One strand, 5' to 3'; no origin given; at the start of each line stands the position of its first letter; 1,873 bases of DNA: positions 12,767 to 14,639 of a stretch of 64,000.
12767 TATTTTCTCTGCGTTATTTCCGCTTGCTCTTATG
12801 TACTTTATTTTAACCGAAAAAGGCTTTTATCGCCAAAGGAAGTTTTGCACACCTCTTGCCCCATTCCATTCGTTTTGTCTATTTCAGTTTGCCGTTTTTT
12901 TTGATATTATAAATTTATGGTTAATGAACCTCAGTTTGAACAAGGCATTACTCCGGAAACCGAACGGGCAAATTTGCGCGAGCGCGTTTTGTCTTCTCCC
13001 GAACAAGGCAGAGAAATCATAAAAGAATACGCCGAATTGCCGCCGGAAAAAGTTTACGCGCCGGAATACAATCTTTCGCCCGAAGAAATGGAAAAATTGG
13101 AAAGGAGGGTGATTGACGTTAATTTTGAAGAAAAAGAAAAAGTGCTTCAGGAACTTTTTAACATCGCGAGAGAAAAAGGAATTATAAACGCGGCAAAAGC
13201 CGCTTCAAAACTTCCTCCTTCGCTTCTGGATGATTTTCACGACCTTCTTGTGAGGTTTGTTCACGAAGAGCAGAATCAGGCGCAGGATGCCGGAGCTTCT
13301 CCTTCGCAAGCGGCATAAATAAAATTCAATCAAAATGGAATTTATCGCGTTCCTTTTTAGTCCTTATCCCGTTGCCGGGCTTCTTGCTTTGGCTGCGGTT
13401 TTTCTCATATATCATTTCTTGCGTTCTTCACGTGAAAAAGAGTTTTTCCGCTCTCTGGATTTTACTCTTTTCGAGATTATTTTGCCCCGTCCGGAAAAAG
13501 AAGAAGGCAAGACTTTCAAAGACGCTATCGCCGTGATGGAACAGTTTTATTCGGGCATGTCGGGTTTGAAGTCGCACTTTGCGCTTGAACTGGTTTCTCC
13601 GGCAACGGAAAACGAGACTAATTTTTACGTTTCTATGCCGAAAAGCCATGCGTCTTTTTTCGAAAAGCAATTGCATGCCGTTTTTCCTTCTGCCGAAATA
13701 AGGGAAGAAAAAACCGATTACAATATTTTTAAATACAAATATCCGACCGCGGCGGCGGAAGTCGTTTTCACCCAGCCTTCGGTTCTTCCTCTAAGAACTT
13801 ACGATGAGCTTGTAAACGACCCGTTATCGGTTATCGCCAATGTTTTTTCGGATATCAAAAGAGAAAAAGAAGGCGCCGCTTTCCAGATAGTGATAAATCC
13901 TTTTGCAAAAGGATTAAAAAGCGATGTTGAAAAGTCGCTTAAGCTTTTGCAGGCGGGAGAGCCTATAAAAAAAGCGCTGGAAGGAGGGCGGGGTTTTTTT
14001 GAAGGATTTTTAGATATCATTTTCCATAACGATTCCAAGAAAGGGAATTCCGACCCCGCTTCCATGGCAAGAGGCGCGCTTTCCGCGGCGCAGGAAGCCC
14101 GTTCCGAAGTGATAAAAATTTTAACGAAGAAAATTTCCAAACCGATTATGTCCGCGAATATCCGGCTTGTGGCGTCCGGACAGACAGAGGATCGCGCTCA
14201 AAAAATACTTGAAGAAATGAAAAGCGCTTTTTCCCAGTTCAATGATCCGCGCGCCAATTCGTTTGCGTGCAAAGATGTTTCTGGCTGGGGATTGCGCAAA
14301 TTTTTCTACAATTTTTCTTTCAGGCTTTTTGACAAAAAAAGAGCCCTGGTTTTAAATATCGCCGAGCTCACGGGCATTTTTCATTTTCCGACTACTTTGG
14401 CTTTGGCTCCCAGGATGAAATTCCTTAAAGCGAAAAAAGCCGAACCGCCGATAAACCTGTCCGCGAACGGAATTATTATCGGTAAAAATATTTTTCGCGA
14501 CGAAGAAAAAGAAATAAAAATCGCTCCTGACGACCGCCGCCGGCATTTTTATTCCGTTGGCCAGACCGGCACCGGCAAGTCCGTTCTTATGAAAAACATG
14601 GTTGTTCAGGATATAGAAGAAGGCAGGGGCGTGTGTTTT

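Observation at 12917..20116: Co-oriented module: T4-coupling-protein-like membrane ATPase, small TM protein, and a 1264-aa secreted PLC-like/LTD/beta-helix protein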

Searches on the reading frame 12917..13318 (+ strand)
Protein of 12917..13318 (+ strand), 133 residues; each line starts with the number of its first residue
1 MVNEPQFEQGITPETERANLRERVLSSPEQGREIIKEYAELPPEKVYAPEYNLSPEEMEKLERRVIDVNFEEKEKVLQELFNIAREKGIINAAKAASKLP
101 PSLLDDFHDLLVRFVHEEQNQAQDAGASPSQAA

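Call 4: search_protein_families(library=pfam, proteins=[window:12917-13318:+], max_evalue=0.01)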
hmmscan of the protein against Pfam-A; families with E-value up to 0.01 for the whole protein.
window:12917-13318:+ (133 aa): 0 families

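Call 5: search_protein_families(library=ncbifam, proteins=[window:12917-13318:+], max_evalue=0.01)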
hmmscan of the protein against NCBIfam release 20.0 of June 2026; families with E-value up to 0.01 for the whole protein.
window:12917-13318:+ (133 aa): 0 families

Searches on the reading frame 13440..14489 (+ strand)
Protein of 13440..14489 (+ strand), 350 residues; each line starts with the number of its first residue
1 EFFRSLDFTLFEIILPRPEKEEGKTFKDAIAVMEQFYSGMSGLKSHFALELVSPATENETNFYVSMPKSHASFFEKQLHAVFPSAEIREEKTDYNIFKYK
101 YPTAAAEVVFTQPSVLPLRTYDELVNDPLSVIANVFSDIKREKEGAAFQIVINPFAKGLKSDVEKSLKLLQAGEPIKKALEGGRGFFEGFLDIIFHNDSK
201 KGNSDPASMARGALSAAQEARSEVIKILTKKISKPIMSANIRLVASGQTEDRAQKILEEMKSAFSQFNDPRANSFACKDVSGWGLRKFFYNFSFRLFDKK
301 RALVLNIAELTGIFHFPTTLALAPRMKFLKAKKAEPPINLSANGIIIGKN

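Call 78: search_protein_representatives(protein=window:13440-14489:+)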
Query: 350 residues. Proteins with E-value up to 0.001 (for the whole library): 1146; up to 1e-10: 494; up to 1e-30: 94. The best 150 are listed.
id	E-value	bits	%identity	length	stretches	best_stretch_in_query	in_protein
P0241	7.0e-102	357.6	50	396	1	4-350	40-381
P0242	9.6e-75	268.4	46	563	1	1-350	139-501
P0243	1.5e-67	244.8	41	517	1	3-350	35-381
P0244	4.0e-55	204.0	38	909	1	4-350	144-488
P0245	1.5e-54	202.1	36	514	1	2-350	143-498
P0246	3.1e-53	197.8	36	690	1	3-322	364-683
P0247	2.7e-52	194.6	35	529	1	2-350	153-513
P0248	3.6e-52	194.2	43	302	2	1-161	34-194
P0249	4.1e-52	194.1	35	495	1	4-350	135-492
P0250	5.1e-51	190.5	36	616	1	15-349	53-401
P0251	1.2e-50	189.3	36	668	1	3-345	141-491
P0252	6.9e-50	186.7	36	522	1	5-341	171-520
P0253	9.9e-49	182.9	39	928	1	6-350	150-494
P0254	1.5e-48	182.3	38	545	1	3-319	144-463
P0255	8.4e-48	179.9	37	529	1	5-350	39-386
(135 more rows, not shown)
